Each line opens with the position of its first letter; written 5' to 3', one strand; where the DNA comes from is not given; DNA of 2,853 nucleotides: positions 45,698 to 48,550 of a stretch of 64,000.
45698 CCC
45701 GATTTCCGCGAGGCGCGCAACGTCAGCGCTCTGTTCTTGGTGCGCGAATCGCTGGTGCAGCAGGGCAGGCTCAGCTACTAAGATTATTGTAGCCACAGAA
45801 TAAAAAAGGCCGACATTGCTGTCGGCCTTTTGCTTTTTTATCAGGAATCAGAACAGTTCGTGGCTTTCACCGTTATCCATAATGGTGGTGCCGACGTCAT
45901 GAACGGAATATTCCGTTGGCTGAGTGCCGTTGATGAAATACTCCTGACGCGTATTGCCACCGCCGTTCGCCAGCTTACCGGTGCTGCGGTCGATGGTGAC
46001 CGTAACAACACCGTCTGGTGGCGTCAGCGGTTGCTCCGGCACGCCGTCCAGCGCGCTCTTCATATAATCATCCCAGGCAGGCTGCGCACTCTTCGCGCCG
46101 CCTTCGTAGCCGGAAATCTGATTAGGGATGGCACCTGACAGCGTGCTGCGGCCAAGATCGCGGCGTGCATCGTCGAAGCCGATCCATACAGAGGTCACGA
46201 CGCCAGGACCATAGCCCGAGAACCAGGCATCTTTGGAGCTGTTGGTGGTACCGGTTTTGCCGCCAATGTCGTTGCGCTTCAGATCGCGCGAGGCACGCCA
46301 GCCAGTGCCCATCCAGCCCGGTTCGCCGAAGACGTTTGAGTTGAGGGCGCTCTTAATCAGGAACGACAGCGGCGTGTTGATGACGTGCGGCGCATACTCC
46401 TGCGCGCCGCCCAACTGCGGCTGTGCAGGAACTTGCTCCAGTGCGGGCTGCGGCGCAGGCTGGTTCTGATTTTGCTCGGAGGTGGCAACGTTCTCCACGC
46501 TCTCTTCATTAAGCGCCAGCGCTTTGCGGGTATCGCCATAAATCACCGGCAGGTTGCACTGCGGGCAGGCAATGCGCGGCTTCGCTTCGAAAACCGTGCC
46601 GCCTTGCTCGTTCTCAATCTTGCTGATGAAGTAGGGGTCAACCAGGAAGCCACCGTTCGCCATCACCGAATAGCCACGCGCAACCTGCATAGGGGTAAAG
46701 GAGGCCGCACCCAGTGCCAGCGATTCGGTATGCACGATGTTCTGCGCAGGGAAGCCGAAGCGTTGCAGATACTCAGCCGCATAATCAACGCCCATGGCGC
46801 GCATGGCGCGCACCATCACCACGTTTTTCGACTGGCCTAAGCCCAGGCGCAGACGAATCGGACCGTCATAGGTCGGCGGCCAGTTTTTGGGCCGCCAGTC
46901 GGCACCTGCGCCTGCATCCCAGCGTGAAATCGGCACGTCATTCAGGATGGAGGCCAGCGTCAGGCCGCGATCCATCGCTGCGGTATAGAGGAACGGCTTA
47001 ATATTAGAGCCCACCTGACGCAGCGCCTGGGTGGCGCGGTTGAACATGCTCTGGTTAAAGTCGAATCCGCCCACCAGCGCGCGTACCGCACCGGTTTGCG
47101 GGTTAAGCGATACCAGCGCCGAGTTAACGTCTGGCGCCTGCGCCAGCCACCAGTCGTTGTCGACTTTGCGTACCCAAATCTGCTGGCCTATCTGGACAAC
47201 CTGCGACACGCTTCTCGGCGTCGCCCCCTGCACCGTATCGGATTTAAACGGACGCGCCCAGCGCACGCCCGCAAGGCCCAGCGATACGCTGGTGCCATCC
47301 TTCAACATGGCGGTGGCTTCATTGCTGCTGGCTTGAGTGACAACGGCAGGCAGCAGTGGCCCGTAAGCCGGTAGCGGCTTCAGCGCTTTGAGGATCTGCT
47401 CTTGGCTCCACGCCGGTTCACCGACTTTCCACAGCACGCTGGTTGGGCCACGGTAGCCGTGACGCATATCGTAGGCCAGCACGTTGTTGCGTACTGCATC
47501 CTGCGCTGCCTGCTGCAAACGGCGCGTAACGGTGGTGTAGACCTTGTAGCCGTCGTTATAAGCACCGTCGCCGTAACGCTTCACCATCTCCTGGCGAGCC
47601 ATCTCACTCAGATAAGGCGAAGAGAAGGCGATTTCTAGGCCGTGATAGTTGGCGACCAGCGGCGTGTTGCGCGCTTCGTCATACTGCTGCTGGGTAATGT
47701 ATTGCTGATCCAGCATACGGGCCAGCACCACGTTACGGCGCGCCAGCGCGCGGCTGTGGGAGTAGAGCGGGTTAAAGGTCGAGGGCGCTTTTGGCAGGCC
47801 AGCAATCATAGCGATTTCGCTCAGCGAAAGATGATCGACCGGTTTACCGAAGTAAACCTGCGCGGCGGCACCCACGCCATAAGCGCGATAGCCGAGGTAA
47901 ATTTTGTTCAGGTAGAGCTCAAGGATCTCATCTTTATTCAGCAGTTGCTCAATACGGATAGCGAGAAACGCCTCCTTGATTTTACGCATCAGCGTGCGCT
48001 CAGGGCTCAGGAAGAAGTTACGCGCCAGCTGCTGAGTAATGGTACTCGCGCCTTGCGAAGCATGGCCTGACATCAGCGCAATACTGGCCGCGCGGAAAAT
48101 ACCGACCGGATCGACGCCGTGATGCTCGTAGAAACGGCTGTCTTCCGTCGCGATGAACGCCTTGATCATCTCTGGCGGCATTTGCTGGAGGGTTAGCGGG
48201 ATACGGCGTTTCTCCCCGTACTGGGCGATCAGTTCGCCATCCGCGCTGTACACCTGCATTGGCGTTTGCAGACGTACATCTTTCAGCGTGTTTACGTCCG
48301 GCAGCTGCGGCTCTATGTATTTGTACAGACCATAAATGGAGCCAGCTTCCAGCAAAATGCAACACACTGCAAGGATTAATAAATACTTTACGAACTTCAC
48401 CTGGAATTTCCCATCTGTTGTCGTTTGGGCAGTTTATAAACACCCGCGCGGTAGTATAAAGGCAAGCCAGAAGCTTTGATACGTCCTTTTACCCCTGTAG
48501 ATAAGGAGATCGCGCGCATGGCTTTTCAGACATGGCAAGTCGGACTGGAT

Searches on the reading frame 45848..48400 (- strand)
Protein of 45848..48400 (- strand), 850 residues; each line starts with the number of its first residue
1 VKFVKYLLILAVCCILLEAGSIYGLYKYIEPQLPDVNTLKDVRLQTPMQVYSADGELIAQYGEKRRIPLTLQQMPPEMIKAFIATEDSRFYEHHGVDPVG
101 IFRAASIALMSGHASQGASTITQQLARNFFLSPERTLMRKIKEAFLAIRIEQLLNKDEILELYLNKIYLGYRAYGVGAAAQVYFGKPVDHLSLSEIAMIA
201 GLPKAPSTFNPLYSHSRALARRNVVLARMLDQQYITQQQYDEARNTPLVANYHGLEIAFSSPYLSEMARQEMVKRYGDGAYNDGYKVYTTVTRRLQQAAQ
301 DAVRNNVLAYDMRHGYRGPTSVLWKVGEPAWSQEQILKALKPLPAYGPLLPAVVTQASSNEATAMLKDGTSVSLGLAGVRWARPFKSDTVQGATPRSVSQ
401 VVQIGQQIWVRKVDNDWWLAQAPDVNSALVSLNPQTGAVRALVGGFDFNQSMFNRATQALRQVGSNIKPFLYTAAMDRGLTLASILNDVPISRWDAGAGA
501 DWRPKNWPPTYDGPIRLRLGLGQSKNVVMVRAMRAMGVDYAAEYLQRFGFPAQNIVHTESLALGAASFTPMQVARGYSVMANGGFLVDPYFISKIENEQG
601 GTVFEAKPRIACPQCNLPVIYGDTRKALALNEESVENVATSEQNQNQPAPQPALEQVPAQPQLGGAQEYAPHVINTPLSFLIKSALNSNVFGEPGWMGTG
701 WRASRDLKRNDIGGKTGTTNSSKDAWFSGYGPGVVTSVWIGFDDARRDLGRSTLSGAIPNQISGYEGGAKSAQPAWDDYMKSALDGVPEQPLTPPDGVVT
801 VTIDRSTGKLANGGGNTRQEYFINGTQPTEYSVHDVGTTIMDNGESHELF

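Call 58: search_protein_families(library=ncbifam, proteins=[window:45848-48400:-], max_evalue=1e-20)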
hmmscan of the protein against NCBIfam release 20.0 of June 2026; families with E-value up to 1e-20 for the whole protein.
window:45848-48400:- (850 aa): 13 families
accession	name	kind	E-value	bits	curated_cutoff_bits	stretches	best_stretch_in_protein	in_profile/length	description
NF008643.0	PRK11636.1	equivalog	0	1748.2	1263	1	1-850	1-850/850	peptidoglycan glycosyltransferase/peptidoglycan DD-transpeptidase MrcA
TIGR02074.1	PBP_1a_fam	subfamily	1.4e-169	565.3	508.75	1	65-783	1-532/535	PBP1A family penicillin-binding protein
NF051885.1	tranpepglycosPbpC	equivalog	1.1e-133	447.1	900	2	4-308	10-315/632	multimodular transpeptidase-transglycosylase PbpC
TIGR02071.1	PBP_1b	equivalog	7.7e-114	381.4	717.75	2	36-310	114-395/729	penicillin-binding protein 1B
TIGR02073.1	PBP_1c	equivalog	1.2e-88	298.5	494.2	2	59-308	26-265/728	penicillin-binding protein 1C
NF007061.0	PRK09506.1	equivalog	9.6e-88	294.9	1120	2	64-309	209-458/825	bifunctional glycosyl transferase/transpeptidase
NF038276.1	strep_PBP2A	exception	1.2e-83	281.6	1100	2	4-306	40-339/716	penicillin-binding protein PBP2A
NF011423.0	PRK14850.1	equivalog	1.7e-82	278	1275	2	63-308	154-403/764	penicillin-binding protein 1b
NF038272.1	strep_PBP1A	exception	1.3e-74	251.7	1075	1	2-302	6-311/658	penicillin-binding protein PBP1A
NF008414.0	PRK11240.1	equivalog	1.2e-58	198.9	1121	1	65-250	63-247/774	peptidoglycan glycosyltransferase PbpC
NF038274.1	strep_PBP1B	exception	9e-55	186.3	1225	1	40-251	54-281/745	penicillin-binding protein PBP1B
NF010008.0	PRK13481.1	equivalog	5.5e-40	137.4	270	1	70-243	84-263/269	glycosyltransferase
TIGR02070.1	mono_pep_trsgly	equivalog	3.4e-37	128.1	182.65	1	71-229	60-218/224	monofunctional biosynthetic peptidoglycan transglycosylase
